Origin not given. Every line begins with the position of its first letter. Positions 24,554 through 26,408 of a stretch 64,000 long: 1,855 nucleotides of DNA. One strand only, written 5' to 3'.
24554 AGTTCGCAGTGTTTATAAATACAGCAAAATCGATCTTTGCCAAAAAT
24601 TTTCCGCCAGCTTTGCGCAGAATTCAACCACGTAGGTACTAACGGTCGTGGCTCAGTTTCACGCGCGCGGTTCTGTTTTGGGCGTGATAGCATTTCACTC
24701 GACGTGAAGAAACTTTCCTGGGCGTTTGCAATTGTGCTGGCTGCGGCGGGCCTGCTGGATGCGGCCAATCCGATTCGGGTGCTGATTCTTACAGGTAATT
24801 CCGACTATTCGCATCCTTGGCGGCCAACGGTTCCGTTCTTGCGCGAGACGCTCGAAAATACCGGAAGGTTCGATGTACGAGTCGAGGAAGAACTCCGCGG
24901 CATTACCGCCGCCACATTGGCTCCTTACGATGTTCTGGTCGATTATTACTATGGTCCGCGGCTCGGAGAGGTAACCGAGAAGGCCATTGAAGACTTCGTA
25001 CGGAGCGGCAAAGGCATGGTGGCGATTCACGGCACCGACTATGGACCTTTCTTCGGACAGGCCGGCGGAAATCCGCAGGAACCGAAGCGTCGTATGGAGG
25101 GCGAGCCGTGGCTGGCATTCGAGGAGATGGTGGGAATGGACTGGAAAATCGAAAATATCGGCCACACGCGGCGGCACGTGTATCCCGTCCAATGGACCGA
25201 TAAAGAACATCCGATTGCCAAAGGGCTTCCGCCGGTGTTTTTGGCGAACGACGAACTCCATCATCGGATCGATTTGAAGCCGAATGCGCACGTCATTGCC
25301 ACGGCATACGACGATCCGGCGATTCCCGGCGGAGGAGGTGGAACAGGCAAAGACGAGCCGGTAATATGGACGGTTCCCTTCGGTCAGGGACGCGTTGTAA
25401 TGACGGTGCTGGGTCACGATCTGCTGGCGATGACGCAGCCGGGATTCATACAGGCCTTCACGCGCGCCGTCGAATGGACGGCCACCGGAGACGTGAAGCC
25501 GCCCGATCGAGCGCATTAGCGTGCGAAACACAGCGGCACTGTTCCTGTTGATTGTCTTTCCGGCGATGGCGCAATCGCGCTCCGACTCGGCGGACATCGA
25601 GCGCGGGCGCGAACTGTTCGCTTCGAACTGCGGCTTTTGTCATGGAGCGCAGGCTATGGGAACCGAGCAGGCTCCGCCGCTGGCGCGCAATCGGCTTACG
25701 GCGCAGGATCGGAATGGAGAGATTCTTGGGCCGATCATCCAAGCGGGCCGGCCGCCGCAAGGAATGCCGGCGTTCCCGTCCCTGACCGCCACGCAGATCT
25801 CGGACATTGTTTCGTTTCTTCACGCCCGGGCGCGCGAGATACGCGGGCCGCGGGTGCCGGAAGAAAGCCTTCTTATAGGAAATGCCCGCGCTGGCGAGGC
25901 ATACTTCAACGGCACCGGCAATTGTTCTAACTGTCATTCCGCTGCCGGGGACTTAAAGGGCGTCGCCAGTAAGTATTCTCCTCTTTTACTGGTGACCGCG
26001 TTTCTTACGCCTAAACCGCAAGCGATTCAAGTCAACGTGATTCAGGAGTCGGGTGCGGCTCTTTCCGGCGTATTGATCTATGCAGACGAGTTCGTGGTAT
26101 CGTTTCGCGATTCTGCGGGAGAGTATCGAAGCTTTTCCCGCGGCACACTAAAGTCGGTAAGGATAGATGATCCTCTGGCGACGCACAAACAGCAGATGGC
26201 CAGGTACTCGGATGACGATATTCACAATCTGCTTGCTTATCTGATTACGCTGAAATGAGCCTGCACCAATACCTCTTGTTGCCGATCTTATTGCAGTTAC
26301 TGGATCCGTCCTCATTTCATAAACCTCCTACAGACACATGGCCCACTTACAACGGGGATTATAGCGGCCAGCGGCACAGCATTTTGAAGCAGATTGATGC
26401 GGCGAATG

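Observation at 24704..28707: Fully exported ThuA / dihaem cytochrome c / PQQ-dehydrogenase / ThuA operon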

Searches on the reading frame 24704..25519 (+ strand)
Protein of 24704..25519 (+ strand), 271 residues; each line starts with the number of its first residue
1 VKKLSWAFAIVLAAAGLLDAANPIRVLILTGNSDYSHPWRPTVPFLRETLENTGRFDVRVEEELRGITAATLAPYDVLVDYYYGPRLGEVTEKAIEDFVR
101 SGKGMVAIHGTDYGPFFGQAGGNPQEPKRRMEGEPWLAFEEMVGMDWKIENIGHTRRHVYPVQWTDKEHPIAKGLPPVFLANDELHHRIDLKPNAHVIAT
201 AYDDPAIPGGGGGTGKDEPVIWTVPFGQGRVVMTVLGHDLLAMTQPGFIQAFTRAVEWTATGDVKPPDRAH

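Call 3: search_protein_families(library=pfam, proteins=[window:24704-25519:+], max_evalue=0.01)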
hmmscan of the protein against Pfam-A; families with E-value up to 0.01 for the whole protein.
window:24704-25519:+ (271 aa): 1 family
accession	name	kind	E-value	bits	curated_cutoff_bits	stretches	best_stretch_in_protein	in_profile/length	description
PF06283.17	ThuA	-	9e-31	108.2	33.4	1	25-259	1-209/209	Trehalose utilisation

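Call 4: search_protein_families(library=ncbifam, proteins=[window:24704-25519:+], max_evalue=0.01)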
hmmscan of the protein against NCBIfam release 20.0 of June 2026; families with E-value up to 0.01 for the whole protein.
window:24704-25519:+ (271 aa): 0 families

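Call 24: search_solved_structures(query=window:24704-25519:+, max_evalue=0.01, show_alignments=1)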
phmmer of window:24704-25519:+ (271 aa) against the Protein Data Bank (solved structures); distinct sequences matched with E-value up to 0.01: 1.
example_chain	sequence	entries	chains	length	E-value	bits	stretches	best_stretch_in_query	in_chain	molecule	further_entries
4e5v_A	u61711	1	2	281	3.7e-26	95.5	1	22-265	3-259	Putative thua-like protein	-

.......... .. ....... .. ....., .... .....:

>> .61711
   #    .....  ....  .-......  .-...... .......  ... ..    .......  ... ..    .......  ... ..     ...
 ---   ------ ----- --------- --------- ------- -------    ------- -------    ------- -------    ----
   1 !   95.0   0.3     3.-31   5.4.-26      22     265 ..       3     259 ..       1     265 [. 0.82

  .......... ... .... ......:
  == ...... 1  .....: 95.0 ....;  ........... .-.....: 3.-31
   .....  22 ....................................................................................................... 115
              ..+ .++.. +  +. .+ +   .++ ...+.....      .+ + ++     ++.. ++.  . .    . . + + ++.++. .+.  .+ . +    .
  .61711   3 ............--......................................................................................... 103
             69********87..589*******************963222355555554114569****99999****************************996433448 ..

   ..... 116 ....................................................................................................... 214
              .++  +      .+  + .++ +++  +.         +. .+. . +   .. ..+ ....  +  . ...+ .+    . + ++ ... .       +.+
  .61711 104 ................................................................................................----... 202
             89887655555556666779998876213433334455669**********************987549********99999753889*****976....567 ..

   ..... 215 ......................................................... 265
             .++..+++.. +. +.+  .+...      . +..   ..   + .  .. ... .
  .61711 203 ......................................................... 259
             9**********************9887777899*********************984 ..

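Call 75: search_dna_similar(query=window:24704-25519:+, collection=plasmids, mode=protein, max_evalue=0.001, max_rows=25, rows=spread)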
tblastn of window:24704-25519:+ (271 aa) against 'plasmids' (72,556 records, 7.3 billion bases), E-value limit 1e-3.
Records with a match: 48; places in all: 49; records where one place covers at least 80% of the query: 36.
Best place of each record, by identity: <60% 48.
By first word of the organism name: Novosphingobium 9; Sphingobium 8; Haloferax 3; Parabacteroides 2; Croceicoccus 2; Catenovulum 2; Haloterrigena 2; Runella 2; Haladaptatus 2; Haloarcula 2; and 14 more.
By predicted mobility (MOB-suite, as given by PLSDB): non-mobilizable 46; conjugative 2.
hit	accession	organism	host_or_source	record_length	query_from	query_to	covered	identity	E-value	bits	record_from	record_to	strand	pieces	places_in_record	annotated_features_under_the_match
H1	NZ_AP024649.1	Arthrobacter sp. StoSoilB13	-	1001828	24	267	90%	36.5%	1e-32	133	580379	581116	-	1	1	none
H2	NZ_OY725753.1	Parabacteroides distasonis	-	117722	1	264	97%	29.6%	2e-22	103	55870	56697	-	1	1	ThuA domain-containing protein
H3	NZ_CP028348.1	Novosphingobium sp. THN1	cell culture,surface water of Lake Taihu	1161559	20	267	88%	32.2%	3e-19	120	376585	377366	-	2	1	record has no annotation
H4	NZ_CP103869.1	Novosphingobium humi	pure culture,soil biofilm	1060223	20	267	92%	30.1%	6e-22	102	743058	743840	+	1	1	none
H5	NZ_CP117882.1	Novosphingobium sp. KACC 22771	Single cell,soil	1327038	20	267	92%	29.8%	2e-22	103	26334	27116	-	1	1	none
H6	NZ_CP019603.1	Croceicoccus marinus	-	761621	24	267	90%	28.4%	6e-17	87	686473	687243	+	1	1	ThuA domain-containing protein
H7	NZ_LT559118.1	Nonomuraea gerenzanensis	-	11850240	1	260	96%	26.0%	1e-9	66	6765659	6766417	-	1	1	none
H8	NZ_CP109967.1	Catenovulum adriaticum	algae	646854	22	264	90%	26.7%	1e-14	81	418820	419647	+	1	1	ThuA domain-containing protein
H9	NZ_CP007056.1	Halostagnicola larsenii XH-48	-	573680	27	263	87%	26.6%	5e-11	70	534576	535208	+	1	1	ThuA domain-containing protein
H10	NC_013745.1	Haloterrigena turkmenica DSM 5511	-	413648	25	260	87%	26.4%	3e-7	59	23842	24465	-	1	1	ThuA domain-containing protein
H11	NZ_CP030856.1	Runella rosea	Whole organism,fresh water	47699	24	267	90%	25.1%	8e-14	78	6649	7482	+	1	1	ThuA domain-containing protein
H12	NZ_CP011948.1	Haloferax gibbonsii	whole genome,saline saltern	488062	20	258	88%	25.6%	6e-6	55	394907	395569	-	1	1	PVC-type heme-binding CxxCH protein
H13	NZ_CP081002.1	Sphingobium sp. V4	cell culture,soil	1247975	20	262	90%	24.1%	1e-6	57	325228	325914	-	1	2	record has no annotation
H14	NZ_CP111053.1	Chondrinema litorale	Seaweed,red alga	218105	25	262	88%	24.4%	3e-7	59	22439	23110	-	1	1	ThuA domain-containing protein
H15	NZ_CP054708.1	Halarchaeum sp. CBA1220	solar salt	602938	26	258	86%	24.5%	1e-7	60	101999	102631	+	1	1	ThuA domain-containing protein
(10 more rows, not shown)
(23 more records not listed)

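Call 76: get_annotated_region(hit=H12, flank=6000)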
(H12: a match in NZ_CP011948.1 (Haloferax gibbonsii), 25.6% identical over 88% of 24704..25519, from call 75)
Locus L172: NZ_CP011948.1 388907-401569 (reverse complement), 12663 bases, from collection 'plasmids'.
description: Haloferax gibbonsii strain ARA6 plasmid pHG1, complete sequence
organism: Haloferax gibbonsii (NCBI taxid 35746)
taxonomy: Archaea; Euryarchaeota; Halobacteria; Halobacteriales; Haloferacaceae; Haloferax; Haloferax gibbonsii
host: -; source: whole genome,saline saltern; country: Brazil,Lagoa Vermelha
typing (MOB-suite, as given by PLSDB): non-mobilizable
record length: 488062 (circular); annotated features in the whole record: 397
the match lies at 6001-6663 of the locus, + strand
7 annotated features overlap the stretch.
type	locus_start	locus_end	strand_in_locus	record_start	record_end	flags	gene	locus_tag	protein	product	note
CDS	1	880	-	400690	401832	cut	-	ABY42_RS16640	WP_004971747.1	branched-chain amino acid ABC transporter permease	GO:0015803 - branched-chain amino acid transport [Evidence IEA]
CDS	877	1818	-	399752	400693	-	-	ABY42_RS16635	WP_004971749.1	branched-chain amino acid ABC transporter permease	GO:0015803 - branched-chain amino acid transport [Evidence IEA]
CDS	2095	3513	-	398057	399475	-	-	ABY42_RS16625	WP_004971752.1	substrate-binding protein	-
CDS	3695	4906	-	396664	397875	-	-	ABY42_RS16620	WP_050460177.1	Tm-1-like ATP-binding domain-containing protein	-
CDS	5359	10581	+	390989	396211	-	-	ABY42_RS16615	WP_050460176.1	PVC-type heme-binding CxxCH protein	-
CDS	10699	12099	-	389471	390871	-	-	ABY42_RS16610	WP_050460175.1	nucleotide pyrophosphatase/phosphodiesterase family protein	-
CDS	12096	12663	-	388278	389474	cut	-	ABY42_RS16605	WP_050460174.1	inositol-3-phosphate synthase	GO:0006021 - inositol biosynthetic process [Evidence IEA]; GO:0008654 - phospholipid biosynthetic process [Evidence IEA]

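Call 77: get_annotated_region(hit=H6, flank=6000)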
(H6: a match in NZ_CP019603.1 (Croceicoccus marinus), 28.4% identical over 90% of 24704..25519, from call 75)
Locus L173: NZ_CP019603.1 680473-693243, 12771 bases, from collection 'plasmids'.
description: Croceicoccus marinus strain E4A9 plasmid pCME4A9I, complete sequence
organism: Croceicoccus marinus (NCBI taxid 450378)
taxonomy: Bacteria; Pseudomonadota; Alphaproteobacteria; Sphingomonadales; Erythrobacteraceae; Croceicoccus; Croceicoccus marinus
host: -; source: -; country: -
typing (MOB-suite, as given by PLSDB): non-mobilizable; replicon rep_cluster_545
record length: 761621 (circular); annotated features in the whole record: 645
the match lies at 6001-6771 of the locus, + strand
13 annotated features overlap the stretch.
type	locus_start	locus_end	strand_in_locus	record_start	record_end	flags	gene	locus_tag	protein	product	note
CDS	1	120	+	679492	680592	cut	-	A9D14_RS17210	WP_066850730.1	LLM class flavin-dependent oxidoreductase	-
CDS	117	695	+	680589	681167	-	-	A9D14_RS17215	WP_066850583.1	NADPH-dependent FMN reductase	-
CDS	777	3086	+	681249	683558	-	-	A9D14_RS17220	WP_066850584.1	TonB-dependent receptor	-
CDS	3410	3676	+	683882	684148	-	-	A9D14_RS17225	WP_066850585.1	hypothetical protein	-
CDS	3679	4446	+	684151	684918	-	-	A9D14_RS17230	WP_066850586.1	TIM barrel protein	-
CDS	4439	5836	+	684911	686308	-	-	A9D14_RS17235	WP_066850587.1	glycoside-pentoside-hexuronide (GPH):cation symporter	GO:0008643 - carbohydrate transport [Evidence IEA]; GO:0006812 - monoatomic cation transport [Evidence IEA]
CDS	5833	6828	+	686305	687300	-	-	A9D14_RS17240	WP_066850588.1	ThuA domain-containing protein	-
CDS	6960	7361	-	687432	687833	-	-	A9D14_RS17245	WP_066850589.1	DoxX family protein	-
CDS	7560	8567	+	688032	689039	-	-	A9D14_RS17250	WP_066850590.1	TIM barrel protein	-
CDS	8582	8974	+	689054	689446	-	-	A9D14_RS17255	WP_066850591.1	DUF6379 domain-containing protein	-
CDS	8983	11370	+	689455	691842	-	-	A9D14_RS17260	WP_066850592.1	glycoside hydrolase family 3 C-terminal domain-containing protein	GO:0005975 - carbohydrate metabolic process [Evidence IEA]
CDS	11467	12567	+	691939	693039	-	-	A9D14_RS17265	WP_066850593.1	Gfo/Idh/MocA family oxidoreductase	-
CDS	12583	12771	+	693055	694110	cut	-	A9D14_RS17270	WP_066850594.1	sugar phosphate isomerase/epimerase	-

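Call 78: search_protein_families(library=pfam, proteins=[L172:5359-10581:+], max_evalue=0.001)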
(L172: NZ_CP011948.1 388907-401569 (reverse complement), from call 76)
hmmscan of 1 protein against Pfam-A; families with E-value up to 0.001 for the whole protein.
L172:5359-10581:+ (1740 aa): 6 families
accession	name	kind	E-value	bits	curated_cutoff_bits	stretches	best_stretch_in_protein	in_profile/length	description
PF23500.1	DUF7133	-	6e-84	283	27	1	494-880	2-383/385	Domain of unknown function (DUF7133)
PF06283.17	ThuA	-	1.5e-37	130.4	33.4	1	221-436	2-209/209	Trehalose utilisation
PF02018.23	CBM_4_9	-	5.1e-21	75.9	25.9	3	1263-1393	2-128/136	Carbohydrate binding domain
PF22637.2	CBM_4_9_1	-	7.5e-15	55.9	27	1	1306-1413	44-148/148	BppA domain 1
PF00127.26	Copper-bind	-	6.1e-10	39.8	21.2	1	1667-1734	25-98/99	Copper binding proteins, plastocyanin/azurin family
PF13646.12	HEAT_2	-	6.8e-05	23.5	27.7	0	959-1025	25-88/88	HEAT repeats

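Call 79: search_protein_families(library=ncbifam, proteins=[L172:5359-10581:+], max_evalue=0.001)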
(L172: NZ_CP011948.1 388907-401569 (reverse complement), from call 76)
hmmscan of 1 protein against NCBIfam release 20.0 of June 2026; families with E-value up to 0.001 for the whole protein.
L172:5359-10581:+ (1740 aa): 2 families
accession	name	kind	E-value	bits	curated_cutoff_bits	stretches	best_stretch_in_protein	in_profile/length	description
TIGR02604.1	Piru_Ver_Nterm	subfamily_domain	2.6e-37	129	122.2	1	529-881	19-366/367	PVC-type heme-binding CxxCH protein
TIGR02657.1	amicyanin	equivalog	9.2e-06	26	110.2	1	1657-1732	11-80/83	amicyanin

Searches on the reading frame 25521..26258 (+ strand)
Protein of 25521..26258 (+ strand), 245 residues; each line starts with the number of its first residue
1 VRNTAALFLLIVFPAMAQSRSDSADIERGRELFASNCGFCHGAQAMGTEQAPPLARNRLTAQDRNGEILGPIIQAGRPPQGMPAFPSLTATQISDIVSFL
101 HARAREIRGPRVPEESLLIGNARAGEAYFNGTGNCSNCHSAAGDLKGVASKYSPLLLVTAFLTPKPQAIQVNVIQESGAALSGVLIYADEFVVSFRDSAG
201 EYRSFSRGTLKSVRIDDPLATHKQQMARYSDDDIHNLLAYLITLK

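Call 3: search_protein_families(library=pfam, proteins=[window:25521-26258:+], max_evalue=0.01)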
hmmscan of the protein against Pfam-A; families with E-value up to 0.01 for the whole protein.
window:25521-26258:+ (245 aa): 3 families
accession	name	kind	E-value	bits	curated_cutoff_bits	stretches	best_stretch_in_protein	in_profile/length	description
PF13442.11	Cytochrome_CBB3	-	3.1e-16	59.9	27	1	24-100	1-68/68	Cytochrome C oxidase, cbb3-type, subunit III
PF00034.26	Cytochrom_C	-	4.3e-16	60.4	21.3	1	26-101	1-87/90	Cytochrome c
PF14495.11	Cytochrom_C550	-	0.0022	18.1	27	0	23-59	23-59/136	Cytochrome c-550 domain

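Call 4: search_protein_families(library=ncbifam, proteins=[window:25521-26258:+], max_evalue=0.01)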
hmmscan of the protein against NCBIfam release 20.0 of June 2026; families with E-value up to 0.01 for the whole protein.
window:25521-26258:+ (245 aa): 15 families
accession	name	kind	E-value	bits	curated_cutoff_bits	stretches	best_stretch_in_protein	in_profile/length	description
TIGR00782.1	ccoP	equivalog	9e-14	51.4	179.95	2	29-154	110-231/285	cytochrome-c oxidase, cbb3-type subunit III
NF050122.1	bc1_QcrC_actin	exception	6.9e-13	48.5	200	1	15-154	30-167/253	cytochrome bc1 complex diheme cytochrome c subunit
TIGR02603.1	CxxCH_TIGR02603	domain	2.6e-11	43.6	68.15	2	120-242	1-132/134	putative heme-binding domain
NF011054.0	PRK14486.1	equivalog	3.2e-09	36.7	447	1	20-103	209-290/294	putative bifunctional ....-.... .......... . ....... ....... II/cytochrome c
NF045930.1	Cytc6PetJCyano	equivalog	7.9e-08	32.2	135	1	7-104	9-106/110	cytochrome c6 PetJ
TIGR04485.1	thiosulf_SoxX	equivalog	2.7e-05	24.8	61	0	35-101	3-76/78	sulfur oxidation c-type cytochrome SoxX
NF040606.1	CytoC_perox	subfamily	2.7e-05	23.6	150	0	14-52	286-324/524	di-heme-cytochrome C peroxidase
NF045774.1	cytochro_C551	exception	9.5e-05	22.3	118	1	21-95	34-101/110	cytochrome c551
NF045773.1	cytochro_C550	exception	0.00019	21.3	125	1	25-100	48-116/118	cytochrome c550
NF040971.1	cytc_ExtS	equivalog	0.0003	20.1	100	1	19-146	71-194/262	selenite/tellurite reduction operon c-type cytochrome lipoprotein ExtS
TIGR04494.1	c550_PedF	equivalog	0.00069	19.5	122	0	22-87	47-110/133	cytochrome c-550 PedF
TIGR03874.1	4cys_cytochr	equivalog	0.0011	18.7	161.75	0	33-109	40-121/143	c-type cytochrome, methanol metabolism-related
TIGR01904.2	GSu_C4xC__C2xCH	domain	0.0026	17.5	27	0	34-49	49-64/73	CxxxxCH/CxxCH domain c-type cytochrome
TIGR03872.1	cytochrome_MoxG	equivalog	0.0052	16.9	147.8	0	22-60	40-77/133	cytochrome c(L), periplasmic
NF052246.1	SorB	equivalog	0.0062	16.6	93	0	122-141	15-34/80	SorB family sulfite dehydrogenase c-type cytochrome subunit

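Call 25: search_solved_structures(query=window:25521-26258:+, max_evalue=0.01, show_alignments=1)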
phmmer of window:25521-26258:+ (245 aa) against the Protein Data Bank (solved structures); distinct sequences matched with E-value up to 0.01: 25.
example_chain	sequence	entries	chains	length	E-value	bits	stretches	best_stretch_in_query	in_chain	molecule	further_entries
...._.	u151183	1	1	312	9.4e-10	41.4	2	18-100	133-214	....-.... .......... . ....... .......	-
8snh_G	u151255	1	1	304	8.4e-08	35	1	17-56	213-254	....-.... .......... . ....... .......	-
7q21_C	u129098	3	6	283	1.9e-07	33.9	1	21-103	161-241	Cytochrome bc1 complex cytochrome c subunit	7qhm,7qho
8ovc_O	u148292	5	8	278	4.5e-07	32.6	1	18-154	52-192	Cytochrome bc1 complex cytochrome c subunit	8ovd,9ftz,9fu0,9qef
6hwh_M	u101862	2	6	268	4.6e-07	32.6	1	18-154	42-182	Cytochrome bc1 complex cytochrome c subunit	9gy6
7rh5_O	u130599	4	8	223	1.3e-06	31.1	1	23-154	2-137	Cytochrome bc1 complex cytochrome c subunit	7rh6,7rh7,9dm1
1yiq_A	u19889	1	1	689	1.4e-06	30.9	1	20-107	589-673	Quinohemoprotein alcohol dehydrogenase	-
6adq_C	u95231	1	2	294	1.8e-06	30.6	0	15-104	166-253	Cytochrome bc1 complex cytochrome c subunit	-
8hcr_C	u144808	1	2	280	1.9e-05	27.3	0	15-51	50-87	Cytochrome bc1 complex cytochrome c subunit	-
7e1v_O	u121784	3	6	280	1.9e-05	27.3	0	15-51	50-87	Cytochrome bc1 complex cytochrome c subunit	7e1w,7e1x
3mk7_C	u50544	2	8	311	1.9e-05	27.3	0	18-57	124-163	Cytochrome c oxidase, cbb3-type, subunit P | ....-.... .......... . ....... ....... CcoP1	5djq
9wcx_U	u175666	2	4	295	4.8e-05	26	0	15-104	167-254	Cytochrome bc1 complex cytochrome c subunit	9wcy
6xkx_p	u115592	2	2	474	0.00017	24.2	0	20-102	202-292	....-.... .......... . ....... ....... CcoP,Cytochrome c-type cyt cy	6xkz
7y5e_GN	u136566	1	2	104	0.00024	23.7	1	20-103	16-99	Cytochrome c6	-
8gy2_B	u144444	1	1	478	0.00035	23.2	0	28-100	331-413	Alcohol dehydrogenase (quinone), cytochrome c subunit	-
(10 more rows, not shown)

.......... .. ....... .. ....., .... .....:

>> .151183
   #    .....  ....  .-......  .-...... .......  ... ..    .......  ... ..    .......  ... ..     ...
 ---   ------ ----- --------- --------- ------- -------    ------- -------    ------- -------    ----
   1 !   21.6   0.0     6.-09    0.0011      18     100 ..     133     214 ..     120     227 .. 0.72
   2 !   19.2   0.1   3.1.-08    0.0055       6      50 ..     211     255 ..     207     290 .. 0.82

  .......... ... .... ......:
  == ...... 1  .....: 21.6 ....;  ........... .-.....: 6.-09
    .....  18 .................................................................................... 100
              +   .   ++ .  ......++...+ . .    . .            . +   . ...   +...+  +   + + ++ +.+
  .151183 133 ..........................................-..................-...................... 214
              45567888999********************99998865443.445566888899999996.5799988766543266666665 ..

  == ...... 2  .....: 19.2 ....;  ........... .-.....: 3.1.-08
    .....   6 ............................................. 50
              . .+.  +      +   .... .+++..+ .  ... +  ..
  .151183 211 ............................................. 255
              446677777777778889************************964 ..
